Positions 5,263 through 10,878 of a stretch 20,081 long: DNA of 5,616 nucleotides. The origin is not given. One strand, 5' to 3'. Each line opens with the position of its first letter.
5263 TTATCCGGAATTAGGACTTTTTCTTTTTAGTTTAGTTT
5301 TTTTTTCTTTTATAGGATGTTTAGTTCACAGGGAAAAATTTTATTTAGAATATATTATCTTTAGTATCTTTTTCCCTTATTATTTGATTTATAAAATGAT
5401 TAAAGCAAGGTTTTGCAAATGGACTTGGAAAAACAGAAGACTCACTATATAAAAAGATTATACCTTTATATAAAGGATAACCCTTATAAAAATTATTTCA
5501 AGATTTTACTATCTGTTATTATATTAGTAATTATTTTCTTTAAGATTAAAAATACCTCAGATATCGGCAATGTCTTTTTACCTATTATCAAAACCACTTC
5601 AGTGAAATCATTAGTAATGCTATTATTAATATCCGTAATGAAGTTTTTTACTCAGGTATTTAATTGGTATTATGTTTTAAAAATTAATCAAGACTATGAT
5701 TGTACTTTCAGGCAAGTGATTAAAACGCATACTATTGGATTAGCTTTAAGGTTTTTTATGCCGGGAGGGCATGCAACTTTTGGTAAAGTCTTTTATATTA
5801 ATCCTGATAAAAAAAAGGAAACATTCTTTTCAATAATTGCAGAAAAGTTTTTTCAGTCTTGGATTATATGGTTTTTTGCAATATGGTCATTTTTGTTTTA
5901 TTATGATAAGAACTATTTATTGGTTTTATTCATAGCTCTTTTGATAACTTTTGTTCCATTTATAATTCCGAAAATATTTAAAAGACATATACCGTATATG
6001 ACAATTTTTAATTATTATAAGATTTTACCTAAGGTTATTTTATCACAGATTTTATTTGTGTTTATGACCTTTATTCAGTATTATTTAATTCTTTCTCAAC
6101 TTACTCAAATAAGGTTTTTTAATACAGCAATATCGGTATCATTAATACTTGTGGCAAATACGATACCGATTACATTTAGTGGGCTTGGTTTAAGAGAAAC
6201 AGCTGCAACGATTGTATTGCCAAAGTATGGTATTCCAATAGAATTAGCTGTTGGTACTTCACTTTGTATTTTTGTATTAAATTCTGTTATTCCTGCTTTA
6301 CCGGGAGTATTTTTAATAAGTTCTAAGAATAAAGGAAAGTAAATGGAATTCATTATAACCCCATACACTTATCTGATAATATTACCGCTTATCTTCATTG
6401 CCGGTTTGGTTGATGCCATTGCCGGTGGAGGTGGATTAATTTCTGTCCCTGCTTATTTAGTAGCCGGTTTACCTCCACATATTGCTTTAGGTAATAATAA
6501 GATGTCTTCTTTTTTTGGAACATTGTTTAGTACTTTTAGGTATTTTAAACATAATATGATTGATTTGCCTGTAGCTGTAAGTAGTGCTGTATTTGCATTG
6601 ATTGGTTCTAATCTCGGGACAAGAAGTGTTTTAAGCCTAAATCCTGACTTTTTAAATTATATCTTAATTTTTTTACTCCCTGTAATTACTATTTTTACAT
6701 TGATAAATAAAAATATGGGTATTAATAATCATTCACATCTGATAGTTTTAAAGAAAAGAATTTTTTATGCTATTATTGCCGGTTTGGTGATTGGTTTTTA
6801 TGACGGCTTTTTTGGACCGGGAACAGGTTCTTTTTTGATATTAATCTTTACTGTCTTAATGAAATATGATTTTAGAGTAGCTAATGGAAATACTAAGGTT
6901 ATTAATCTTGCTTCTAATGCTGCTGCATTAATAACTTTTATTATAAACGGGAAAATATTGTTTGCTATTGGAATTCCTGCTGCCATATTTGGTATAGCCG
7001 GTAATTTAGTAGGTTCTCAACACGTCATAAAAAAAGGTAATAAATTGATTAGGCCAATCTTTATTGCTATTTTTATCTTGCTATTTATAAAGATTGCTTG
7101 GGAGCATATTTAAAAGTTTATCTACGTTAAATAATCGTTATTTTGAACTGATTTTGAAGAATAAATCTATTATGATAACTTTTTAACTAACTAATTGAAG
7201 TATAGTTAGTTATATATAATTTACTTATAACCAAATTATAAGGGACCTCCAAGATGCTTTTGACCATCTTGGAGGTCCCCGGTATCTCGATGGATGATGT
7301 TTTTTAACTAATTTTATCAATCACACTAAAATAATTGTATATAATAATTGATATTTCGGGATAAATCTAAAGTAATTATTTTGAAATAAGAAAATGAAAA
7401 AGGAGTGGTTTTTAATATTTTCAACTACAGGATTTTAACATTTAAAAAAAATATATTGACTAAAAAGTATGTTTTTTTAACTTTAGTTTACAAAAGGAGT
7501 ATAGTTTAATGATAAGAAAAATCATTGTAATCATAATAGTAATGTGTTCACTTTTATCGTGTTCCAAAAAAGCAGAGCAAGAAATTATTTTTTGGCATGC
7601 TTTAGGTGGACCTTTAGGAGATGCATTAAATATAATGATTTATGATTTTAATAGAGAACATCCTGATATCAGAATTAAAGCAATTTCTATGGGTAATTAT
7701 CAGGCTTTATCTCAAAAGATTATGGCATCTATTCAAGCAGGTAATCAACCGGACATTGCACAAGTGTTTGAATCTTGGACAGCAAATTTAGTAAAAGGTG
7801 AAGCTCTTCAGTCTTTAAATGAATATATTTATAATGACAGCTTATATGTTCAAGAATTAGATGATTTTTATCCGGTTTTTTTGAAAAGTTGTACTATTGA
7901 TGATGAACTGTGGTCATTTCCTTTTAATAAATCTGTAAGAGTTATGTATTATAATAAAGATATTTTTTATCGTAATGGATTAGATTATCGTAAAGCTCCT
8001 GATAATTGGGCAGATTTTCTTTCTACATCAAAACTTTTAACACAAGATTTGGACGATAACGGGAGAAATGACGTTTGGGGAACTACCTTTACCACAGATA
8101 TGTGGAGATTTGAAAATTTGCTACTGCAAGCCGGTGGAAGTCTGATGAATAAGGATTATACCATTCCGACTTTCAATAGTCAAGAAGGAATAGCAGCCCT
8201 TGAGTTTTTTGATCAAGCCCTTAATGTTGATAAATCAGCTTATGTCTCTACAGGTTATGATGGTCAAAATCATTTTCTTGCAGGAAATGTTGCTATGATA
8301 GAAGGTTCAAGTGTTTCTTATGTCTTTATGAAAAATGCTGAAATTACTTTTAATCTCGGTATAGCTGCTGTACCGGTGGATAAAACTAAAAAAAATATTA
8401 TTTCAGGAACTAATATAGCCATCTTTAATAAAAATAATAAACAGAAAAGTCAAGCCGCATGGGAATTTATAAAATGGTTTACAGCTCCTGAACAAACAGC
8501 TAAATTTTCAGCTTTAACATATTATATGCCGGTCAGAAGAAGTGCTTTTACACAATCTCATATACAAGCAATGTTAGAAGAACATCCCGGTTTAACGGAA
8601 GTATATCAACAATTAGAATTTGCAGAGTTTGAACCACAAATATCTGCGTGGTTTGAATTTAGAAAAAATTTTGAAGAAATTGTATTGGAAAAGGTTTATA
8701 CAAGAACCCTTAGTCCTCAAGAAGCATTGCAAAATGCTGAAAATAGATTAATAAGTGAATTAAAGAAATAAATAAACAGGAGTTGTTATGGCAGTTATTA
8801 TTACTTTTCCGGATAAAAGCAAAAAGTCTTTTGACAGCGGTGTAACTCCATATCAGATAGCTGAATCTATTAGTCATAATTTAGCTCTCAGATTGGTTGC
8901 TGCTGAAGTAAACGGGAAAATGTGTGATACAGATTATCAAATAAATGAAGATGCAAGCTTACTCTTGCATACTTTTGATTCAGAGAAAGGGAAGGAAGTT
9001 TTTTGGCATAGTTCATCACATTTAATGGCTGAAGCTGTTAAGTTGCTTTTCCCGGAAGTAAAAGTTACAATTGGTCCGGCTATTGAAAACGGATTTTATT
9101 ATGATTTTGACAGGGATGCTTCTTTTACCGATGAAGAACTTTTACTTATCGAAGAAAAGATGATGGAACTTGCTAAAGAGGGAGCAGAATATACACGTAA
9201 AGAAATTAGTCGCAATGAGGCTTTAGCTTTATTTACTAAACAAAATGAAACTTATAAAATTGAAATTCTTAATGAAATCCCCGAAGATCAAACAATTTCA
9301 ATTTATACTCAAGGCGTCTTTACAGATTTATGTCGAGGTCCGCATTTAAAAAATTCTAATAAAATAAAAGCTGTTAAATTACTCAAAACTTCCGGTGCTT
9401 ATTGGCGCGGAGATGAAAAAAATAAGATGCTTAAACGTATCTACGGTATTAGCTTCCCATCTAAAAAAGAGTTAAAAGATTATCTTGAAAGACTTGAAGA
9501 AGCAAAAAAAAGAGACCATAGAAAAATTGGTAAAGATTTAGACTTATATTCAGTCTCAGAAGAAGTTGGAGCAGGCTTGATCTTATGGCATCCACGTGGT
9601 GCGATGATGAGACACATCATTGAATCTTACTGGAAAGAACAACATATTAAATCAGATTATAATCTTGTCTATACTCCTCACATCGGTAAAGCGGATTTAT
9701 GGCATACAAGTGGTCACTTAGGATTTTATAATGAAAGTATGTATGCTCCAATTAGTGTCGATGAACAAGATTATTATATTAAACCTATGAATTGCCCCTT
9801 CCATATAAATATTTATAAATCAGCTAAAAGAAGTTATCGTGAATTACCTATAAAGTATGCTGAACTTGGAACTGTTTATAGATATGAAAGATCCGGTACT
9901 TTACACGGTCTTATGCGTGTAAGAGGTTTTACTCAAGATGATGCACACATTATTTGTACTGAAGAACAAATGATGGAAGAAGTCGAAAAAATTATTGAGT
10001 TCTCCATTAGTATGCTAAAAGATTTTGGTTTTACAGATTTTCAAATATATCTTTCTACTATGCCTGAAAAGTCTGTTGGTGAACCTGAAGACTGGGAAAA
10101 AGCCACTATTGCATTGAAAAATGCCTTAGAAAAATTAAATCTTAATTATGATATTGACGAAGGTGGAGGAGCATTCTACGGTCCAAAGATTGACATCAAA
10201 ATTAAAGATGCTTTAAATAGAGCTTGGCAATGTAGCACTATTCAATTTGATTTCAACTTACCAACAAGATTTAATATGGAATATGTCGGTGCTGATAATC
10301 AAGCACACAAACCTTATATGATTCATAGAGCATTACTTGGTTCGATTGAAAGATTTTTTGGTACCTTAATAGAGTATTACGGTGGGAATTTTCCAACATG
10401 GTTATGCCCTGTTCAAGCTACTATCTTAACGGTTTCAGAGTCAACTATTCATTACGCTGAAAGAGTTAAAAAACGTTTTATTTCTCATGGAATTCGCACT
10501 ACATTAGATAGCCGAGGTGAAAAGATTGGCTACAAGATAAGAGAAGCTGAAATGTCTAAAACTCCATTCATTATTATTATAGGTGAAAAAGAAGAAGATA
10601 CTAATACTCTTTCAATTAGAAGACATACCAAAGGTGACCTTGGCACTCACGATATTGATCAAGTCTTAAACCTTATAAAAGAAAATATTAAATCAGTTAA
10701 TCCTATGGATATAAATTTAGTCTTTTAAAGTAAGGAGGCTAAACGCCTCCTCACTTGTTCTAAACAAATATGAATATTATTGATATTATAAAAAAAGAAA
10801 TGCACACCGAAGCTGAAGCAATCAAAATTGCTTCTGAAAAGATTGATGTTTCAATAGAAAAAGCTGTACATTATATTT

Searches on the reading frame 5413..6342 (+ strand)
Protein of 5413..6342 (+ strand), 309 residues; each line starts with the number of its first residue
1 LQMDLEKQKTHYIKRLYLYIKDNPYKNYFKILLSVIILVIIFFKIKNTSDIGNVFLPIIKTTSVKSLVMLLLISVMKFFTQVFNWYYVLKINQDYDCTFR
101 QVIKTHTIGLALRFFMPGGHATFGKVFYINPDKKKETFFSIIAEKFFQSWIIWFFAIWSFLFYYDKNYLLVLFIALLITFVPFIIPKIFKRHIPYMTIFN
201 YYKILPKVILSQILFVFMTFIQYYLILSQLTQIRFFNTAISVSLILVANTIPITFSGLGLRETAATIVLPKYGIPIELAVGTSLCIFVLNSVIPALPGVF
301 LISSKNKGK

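Call 6: search_protein_families(library=pfam, proteins=[window:5413-6342:+], max_evalue=0.01)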
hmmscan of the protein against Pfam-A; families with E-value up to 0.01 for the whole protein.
window:5413-6342:+ (309 aa): 1 family
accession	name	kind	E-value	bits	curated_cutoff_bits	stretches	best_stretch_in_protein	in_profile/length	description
PF03706.18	LPG_synthase_TM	-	3.1e-11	43.7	33.4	1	32-298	2-302/302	Lysylphosphatidylglycerol synthase TM region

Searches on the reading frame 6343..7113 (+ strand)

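Call 6: search_protein_families(library=pfam, proteins=[window:6343-7113:+], max_evalue=0.01)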
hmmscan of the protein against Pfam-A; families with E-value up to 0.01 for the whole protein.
window:6343-7113:+ (256 aa): 1 family
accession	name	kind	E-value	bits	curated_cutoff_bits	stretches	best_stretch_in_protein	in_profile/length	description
PF01925.25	TauE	-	2.3e-46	158.8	32.6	1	14-250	2-236/237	Sulfite exporter TauE/SafE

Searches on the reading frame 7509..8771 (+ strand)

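Call 6: search_protein_families(library=pfam, proteins=[window:7509-8771:+], max_evalue=0.01)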
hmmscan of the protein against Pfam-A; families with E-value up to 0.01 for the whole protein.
window:7509-8771:+ (420 aa): 2 families
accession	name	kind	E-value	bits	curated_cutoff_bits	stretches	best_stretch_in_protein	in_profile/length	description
PF13416.11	SBP_bac_8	-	7.4e-43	147.8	27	1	44-352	3-271/279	Bacterial extracellular solute-binding protein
PF01547.30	SBP_bac_1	-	4.3e-38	132.5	26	1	37-330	5-306/307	Bacterial extracellular solute-binding protein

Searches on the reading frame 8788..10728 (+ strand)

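Call 6: search_protein_families(library=pfam, proteins=[window:8788-10728:+], max_evalue=0.01)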
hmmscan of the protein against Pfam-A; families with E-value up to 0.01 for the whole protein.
window:8788-10728:+ (646 aa): 4 families
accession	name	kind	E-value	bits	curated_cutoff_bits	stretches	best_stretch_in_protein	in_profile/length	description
PF00587.30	tRNA-synt_2b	-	1.6e-48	165.6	29.3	1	326-530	8-178/179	tRNA synthetase class II core domain (G, H, P, S and T)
PF03129.25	HGTP_anticodon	-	1e-20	74.1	21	1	543-633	1-94/94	Anticodon binding domain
PF07973.19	tRNA_SAD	-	1.2e-15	57.6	24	1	170-219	1-44/44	Threonyl and Alanyl tRNA synthetase second additional domain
PF02824.27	TGS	-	1.1e-09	38.6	22.2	1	3-61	1-59/60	TGS domain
